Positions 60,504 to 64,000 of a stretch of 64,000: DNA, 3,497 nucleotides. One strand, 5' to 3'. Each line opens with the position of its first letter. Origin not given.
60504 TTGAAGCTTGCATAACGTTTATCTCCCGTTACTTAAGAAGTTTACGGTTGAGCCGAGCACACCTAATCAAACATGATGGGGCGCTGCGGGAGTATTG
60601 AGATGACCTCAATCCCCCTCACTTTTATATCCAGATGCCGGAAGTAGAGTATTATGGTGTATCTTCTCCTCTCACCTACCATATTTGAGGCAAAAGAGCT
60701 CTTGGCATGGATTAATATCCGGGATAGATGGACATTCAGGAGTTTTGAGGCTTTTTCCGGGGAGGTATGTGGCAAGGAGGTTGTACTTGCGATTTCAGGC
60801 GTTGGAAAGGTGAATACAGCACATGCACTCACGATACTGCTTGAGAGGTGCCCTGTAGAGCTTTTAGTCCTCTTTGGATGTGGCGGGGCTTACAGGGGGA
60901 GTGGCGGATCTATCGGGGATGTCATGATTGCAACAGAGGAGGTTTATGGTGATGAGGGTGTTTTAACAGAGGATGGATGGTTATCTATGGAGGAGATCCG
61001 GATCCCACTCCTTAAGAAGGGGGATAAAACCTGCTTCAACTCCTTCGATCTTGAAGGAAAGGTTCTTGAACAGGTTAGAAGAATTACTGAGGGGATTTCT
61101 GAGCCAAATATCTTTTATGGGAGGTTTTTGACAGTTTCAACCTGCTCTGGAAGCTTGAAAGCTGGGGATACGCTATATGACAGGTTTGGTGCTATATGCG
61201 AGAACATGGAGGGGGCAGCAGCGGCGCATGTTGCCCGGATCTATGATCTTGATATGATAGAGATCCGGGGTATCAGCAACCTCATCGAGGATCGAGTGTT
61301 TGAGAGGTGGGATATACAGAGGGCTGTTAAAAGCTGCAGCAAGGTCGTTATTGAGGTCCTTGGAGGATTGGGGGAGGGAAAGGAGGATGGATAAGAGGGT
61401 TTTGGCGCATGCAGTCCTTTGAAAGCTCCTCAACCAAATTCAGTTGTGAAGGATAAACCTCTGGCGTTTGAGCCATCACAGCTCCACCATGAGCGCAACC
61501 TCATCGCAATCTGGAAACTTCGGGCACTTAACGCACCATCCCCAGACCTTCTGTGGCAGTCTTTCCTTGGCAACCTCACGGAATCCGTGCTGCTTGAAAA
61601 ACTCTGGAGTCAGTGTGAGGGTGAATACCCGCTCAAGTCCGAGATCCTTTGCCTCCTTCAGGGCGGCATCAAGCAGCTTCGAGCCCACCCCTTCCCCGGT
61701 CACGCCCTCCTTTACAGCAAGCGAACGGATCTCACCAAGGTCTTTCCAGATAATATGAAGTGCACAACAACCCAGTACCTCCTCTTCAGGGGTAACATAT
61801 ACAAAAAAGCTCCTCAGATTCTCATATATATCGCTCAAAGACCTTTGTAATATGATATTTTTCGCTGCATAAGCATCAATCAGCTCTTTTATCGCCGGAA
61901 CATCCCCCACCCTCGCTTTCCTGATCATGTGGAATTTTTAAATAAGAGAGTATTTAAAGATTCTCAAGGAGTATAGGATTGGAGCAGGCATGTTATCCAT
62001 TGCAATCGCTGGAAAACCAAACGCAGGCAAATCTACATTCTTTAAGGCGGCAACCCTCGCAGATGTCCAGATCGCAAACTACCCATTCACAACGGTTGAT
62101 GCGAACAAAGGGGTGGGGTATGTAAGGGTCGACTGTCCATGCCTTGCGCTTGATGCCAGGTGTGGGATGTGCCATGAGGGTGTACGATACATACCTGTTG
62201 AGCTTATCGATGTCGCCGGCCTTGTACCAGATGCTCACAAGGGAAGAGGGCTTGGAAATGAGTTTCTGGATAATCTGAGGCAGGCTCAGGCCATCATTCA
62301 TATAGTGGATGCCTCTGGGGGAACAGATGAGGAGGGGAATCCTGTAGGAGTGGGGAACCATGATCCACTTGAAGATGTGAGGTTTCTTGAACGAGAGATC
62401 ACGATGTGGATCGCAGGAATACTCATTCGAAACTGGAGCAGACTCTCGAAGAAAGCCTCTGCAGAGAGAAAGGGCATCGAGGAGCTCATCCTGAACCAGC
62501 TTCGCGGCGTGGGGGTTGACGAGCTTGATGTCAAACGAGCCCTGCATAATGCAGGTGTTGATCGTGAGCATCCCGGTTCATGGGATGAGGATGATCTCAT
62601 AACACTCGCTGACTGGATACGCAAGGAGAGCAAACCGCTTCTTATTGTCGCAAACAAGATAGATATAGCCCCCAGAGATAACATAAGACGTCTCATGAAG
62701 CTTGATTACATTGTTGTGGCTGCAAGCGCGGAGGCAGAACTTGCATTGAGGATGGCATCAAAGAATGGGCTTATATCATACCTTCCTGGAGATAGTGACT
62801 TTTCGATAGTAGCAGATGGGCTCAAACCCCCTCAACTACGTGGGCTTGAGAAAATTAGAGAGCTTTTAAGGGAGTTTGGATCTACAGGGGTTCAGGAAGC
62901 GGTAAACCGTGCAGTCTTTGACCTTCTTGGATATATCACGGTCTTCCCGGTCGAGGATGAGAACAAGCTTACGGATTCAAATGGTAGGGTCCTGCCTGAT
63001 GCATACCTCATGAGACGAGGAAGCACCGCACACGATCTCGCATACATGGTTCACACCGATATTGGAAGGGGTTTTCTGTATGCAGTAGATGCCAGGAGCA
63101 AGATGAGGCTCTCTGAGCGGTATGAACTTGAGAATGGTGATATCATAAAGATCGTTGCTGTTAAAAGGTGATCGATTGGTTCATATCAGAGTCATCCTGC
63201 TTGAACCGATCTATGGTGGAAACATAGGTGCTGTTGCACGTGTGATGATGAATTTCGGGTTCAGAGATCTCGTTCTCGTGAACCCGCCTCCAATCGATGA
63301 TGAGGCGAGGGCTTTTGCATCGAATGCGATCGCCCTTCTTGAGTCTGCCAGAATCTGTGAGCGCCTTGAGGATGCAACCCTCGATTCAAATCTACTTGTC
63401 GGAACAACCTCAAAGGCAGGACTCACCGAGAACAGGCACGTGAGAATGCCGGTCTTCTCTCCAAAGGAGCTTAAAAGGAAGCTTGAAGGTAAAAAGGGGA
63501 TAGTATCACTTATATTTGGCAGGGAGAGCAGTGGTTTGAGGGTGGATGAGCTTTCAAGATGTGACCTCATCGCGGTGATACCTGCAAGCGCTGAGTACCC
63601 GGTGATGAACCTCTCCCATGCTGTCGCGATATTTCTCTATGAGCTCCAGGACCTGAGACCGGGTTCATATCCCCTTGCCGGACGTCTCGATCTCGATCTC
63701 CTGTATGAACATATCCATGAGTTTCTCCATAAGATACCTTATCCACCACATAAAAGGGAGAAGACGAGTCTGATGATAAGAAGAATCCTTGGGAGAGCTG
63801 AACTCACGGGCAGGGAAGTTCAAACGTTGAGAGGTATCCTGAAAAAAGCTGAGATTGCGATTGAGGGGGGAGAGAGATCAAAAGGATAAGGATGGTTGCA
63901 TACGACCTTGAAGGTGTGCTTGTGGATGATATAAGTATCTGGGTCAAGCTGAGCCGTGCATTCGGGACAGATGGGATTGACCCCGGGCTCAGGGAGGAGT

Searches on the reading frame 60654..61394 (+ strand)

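Call 37: search_protein_families(library=pfam, proteins=[window:60654-61394:+], max_evalue=0.001)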
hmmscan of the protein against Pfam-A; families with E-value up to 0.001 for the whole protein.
window:60654-61394:+ (246 aa): 1 family
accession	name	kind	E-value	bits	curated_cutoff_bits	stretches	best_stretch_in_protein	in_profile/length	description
PF01048.26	PNP_UDP_1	-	5.1e-28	98.5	25.1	1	12-236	11-232/233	Phosphorylase superfamily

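Call 67: search_protein_families(library=ncbifam, proteins=[window:60654-61394:+], max_evalue=0.00001)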
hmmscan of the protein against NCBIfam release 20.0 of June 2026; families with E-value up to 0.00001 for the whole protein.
window:60654-61394:+ (246 aa): 7 families
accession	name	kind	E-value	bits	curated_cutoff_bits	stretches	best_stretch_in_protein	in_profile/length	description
TIGR03664.1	fut_nucase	equivalog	8.7e-61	205.5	124.7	1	4-234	2-226/228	futalosine hydrolase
NF004079.0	PRK05584.1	equivalog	5.4e-20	71.9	169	1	12-215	12-204/232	5'-methylthioadenosine/adenosylhomocysteine nucleosidase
NF006087.0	PRK08236.1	equivalog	5.4e-19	68.8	213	1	41-231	28-210/219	futalosine hydrolase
NF011286.0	PRK14697.1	equivalog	2.8e-16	59.8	260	2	152-237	138-225/233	bifunctional 5'-methylthioadenosine/S-adenosylhomocysteine nucleosidase/phosphatase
NF005213.0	PRK06698.1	equivalog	9.3e-15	54.3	768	1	16-237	17-225/459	bifunctional 5'-methylthioadenosine/S-adenosylhomocysteine nucleosidase/phosphatase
TIGR01704.1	MTA_SAH-Nsdase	equivalog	5.4e-13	49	73.8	1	25-234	24-224/229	5'-methylthioadenosine/S-adenosylhomocysteine nucleosidase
TIGR03468.1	HpnG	hypoth_equivalog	9.4e-08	31.9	187.1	0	142-211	88-158/212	hopanoid-associated phosphorylase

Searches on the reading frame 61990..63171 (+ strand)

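Call 67: search_protein_families(library=ncbifam, proteins=[window:61990-63171:+], max_evalue=0.00001)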
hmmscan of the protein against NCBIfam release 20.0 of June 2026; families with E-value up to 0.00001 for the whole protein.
window:61990-63171:+ (393 aa): 11 families
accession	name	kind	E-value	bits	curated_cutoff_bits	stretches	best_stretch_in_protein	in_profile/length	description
NF007171.0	PRK09602.1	subfamily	1.6e-177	590.3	387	1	1-391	2-396/397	YchF-related putative GTPase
TIGR00092.1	TIGR00092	equivalog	7.5e-31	107.6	279.2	1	2-223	3-208/368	redox-regulated ATPase YchF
NF008956.1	PRK12299.1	equivalog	4.9e-19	68.5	300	1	4-155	161-278/327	GTPase ObgE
TIGR02729.1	Obg_CgtA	equivalog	1.4e-18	67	280.25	1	4-112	160-249/329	Obg family GTPase CgtA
NF008955.0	PRK12297.1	equivalog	1e-17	64.2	406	1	4-114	162-253/429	GTPase ObgE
NF008954.1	PRK12296.1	equivalog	5.7e-15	54.7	377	1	4-140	162-269/470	GTPase ObgE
TIGR03594.1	GTPase_EngA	equivalog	4.2e-08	32.6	306.7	0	4-37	178-212/432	ribosome biogenesis GTPase Der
TIGR03156.1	GTP_HflX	equivalog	1.5e-07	30.6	216.75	0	2-39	190-227/351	GTPase HflX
TIGR00450.1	mnmE_trmE_thdF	equivalog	3.2e-07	29.8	252.6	0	198-253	302-355/446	tRNA uridine-5-carboxymethylaminomethyl(34) synthesis GTPase MnmE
TIGR00231.1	small_GTP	domain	1.1e-06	28.5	42.5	0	3-111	5-96/164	GTP-binding protein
TIGR00437.1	feoB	equivalog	4.1e-06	25.8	315.65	1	8-42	1-35/594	ferrous iron transport protein B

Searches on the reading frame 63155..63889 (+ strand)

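Call 67: search_protein_families(library=ncbifam, proteins=[window:63155-63889:+], max_evalue=0.00001)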
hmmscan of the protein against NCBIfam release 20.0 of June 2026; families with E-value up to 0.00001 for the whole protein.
window:63155-63889:+ (244 aa): 5 families
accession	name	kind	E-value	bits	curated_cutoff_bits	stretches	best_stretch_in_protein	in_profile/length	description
TIGR00050.1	rRNA_methyl_1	subfamily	1.2e-60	205.3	167.15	1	9-233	3-229/233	TrmJ/YjtD family RNA methyltransferase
NF041077.1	tRNAmeth_TrmJ_Sulfolob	equivalog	4.5e-35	121.3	350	1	11-189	2-178/229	tRNA (cytidine-2'-O-)-methyltransferase TrmJ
NF007752.0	PRK10433.1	equivalog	1e-32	113.5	212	1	10-194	2-188/228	tRNA/rRNA methyltransferase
NF011694.0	PRK15114.1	equivalog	2.4e-30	105.9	280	1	9-232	3-237/246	tRNA (cytosine(32)/uridine(32)-2'-O)-methyltransferase TrmJ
TIGR00186.1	rRNA_methyl_3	equivalog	6.6e-07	29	160.15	1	100-165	187-237/240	23S rRNA (guanosine(2251)-2'-O)-methyltransferase RlmB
